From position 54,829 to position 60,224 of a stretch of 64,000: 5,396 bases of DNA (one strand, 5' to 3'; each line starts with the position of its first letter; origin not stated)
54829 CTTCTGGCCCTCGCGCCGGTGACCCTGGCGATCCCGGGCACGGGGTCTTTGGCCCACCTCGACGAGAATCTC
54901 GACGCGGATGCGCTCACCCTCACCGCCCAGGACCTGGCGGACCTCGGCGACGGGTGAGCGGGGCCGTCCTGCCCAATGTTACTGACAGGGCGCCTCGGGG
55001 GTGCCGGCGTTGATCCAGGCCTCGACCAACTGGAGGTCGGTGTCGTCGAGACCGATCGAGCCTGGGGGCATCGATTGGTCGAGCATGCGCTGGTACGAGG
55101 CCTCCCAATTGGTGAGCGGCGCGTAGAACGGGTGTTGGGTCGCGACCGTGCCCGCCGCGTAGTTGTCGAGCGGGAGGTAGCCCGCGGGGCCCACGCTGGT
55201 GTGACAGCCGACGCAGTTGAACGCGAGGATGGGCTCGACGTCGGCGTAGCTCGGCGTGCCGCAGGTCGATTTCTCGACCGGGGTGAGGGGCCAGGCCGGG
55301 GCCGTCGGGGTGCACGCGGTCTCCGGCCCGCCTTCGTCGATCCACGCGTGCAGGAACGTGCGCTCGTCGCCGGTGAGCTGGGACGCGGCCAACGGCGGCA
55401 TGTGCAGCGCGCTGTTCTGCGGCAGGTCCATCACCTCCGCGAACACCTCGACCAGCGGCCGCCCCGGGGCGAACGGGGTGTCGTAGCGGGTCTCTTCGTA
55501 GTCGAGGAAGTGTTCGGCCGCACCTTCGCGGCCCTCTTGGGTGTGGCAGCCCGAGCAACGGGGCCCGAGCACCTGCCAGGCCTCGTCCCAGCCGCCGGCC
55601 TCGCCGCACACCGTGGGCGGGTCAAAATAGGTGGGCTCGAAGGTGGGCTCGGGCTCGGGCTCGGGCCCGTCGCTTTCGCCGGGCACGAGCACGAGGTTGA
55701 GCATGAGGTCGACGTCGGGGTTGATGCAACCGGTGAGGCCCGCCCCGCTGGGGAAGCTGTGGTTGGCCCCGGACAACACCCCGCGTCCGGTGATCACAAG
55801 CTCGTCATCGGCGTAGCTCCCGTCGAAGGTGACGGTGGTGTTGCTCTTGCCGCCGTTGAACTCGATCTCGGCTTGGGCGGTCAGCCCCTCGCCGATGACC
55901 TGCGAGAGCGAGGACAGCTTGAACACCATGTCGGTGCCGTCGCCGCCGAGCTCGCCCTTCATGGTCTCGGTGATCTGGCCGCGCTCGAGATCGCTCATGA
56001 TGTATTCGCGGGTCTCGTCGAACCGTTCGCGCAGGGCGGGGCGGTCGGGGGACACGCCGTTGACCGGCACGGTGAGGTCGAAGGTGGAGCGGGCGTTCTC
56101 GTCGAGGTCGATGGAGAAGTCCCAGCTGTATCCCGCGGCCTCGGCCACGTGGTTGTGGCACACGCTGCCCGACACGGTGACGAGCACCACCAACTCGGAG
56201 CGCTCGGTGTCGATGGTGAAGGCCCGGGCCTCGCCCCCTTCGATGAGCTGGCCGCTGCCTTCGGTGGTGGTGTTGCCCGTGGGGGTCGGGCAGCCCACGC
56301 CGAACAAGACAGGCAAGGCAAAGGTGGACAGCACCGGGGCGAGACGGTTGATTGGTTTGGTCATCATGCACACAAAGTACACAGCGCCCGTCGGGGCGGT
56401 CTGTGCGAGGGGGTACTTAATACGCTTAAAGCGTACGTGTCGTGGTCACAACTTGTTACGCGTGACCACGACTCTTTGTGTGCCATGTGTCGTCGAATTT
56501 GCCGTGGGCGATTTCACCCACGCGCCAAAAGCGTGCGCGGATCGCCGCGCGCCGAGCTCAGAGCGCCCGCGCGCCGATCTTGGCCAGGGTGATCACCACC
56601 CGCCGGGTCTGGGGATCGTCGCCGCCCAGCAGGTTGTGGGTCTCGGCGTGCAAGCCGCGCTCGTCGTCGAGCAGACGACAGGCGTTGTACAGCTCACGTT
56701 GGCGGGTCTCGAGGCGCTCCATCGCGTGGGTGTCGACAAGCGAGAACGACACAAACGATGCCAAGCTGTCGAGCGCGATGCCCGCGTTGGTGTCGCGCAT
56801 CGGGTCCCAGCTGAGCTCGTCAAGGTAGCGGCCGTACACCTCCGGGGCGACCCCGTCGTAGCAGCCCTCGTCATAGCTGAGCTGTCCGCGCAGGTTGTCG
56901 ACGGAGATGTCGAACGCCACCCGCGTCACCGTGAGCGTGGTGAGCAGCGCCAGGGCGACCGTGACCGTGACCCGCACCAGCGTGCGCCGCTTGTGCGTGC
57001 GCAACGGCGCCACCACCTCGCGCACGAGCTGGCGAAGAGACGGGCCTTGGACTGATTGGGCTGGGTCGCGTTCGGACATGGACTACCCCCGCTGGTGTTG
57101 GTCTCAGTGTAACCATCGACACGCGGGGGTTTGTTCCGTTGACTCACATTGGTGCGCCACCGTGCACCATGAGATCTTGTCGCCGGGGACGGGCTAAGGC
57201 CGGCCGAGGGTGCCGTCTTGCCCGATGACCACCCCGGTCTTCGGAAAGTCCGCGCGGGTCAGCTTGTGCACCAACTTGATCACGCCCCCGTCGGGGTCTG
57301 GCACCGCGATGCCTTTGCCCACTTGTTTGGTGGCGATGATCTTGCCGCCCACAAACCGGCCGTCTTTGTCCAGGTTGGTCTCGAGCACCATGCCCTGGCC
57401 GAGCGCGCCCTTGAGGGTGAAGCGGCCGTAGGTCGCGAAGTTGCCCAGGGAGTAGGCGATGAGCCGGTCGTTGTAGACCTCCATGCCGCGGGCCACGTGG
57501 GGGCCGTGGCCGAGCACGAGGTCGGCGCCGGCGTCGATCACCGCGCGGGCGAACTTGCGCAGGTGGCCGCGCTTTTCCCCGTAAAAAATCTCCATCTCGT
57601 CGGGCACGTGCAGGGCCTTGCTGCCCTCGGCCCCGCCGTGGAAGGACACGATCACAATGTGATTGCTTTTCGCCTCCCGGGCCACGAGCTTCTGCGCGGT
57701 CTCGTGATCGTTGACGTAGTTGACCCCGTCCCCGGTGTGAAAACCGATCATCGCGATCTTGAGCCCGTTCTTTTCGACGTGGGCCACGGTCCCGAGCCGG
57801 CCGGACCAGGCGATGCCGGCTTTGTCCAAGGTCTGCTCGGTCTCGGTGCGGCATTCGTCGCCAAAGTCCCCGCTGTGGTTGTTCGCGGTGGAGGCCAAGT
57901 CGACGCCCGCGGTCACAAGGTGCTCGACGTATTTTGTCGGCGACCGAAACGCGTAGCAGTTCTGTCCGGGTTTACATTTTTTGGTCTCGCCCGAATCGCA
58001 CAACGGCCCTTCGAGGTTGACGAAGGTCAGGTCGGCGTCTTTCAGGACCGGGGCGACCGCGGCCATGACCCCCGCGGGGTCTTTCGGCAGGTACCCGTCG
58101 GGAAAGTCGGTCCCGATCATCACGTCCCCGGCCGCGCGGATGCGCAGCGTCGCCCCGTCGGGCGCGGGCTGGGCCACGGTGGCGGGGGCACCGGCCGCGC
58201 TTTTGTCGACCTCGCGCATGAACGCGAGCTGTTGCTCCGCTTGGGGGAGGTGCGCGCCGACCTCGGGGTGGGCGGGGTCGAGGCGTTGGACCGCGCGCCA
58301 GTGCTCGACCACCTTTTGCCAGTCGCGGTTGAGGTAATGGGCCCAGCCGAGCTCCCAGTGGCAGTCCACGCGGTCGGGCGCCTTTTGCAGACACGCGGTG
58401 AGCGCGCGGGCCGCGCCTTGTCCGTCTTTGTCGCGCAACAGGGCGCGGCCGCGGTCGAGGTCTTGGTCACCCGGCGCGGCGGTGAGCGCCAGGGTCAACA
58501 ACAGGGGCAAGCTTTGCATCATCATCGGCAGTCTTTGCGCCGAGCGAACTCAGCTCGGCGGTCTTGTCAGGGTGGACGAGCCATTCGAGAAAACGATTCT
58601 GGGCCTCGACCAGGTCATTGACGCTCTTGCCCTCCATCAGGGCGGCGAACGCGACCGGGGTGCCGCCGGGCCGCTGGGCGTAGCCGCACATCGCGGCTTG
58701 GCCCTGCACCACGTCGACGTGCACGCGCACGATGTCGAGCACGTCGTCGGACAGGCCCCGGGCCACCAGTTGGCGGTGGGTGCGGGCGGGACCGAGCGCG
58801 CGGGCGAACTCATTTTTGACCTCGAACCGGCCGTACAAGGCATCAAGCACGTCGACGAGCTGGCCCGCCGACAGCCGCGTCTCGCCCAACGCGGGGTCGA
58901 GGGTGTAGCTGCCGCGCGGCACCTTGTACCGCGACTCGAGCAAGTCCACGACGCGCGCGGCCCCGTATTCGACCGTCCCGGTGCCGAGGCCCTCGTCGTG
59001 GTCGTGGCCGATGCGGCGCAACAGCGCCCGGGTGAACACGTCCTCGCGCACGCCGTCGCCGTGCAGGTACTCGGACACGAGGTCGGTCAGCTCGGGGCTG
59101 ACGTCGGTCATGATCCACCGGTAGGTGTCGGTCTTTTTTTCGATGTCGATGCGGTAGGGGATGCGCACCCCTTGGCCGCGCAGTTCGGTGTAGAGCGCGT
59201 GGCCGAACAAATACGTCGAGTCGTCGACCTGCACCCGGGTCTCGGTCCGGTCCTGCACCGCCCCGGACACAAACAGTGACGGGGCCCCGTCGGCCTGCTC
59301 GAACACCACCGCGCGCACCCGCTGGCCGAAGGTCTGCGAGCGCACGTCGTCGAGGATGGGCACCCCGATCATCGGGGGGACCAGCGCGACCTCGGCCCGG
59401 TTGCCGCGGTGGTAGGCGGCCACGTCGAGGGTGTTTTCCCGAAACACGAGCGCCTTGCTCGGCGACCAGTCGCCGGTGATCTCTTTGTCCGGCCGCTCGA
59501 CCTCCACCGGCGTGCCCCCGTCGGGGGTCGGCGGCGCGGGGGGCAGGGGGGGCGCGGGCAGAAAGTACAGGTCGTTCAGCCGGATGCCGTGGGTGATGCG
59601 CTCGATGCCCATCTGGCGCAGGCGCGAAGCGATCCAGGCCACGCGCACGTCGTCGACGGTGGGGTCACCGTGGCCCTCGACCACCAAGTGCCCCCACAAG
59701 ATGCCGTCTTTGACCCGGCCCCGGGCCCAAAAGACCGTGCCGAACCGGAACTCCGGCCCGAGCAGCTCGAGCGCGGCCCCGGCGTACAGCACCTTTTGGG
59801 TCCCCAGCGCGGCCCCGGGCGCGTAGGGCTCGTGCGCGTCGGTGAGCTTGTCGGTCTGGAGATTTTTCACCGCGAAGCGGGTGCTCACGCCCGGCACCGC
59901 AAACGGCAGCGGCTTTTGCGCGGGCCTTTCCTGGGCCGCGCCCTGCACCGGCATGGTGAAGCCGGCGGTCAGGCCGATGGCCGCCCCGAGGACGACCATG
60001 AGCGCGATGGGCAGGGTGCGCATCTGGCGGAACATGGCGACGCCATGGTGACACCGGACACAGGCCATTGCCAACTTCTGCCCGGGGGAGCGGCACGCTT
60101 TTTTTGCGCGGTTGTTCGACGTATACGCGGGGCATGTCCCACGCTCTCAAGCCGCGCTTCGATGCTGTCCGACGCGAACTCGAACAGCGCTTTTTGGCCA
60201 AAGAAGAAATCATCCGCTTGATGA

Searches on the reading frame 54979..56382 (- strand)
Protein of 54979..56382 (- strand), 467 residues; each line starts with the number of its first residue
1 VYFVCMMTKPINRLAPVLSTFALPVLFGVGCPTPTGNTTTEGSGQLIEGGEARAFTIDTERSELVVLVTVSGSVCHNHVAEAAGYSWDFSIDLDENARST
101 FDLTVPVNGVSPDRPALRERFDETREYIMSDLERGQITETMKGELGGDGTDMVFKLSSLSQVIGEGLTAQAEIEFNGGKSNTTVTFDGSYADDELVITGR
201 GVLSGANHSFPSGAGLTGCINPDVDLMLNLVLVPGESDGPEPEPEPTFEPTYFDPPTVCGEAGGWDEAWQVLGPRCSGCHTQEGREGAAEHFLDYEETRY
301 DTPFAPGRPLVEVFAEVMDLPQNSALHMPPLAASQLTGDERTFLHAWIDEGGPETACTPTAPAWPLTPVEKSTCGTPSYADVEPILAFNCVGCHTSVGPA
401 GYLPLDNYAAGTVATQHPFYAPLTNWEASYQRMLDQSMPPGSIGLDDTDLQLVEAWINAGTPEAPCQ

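Call 19: search_protein_families(library=pfam, proteins=[window:54979-56382:-], max_evalue=0.0001)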
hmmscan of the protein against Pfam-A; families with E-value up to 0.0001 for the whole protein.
window:54979-56382:- (467 aa): 1 family
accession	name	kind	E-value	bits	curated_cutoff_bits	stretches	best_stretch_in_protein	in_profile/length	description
PF13442.11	Cytochrome_CBB3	-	1.5e-05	25.7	27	0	273-348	11-68/68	Cytochrome C oxidase, cbb3-type, subunit III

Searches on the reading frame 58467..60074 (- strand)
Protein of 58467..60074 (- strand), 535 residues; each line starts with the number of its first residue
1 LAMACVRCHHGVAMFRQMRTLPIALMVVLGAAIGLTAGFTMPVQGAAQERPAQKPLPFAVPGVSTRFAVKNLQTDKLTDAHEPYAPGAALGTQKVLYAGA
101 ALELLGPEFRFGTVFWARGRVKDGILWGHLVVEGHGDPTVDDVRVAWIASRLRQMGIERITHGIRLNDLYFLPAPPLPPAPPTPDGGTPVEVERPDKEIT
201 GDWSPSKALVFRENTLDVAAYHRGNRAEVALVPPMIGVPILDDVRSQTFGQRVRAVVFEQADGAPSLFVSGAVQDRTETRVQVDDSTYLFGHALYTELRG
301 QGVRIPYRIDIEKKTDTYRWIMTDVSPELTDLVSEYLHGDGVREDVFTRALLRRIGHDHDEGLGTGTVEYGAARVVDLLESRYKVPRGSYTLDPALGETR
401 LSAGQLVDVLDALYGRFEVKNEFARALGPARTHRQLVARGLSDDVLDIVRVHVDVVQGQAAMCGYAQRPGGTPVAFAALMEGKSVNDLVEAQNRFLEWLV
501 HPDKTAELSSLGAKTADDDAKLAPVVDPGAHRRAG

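Call 19: search_protein_families(library=pfam, proteins=[window:58467-60074:-], max_evalue=0.0001)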
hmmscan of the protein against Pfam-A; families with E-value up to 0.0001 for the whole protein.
window:58467-60074:- (535 aa): 1 family
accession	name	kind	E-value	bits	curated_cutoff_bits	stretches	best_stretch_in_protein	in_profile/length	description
PF02113.21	Peptidase_S13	-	2e-25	89.9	22.8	1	68-498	22-440/444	D-Ala-D-Ala carboxypeptidase 3 (S13) family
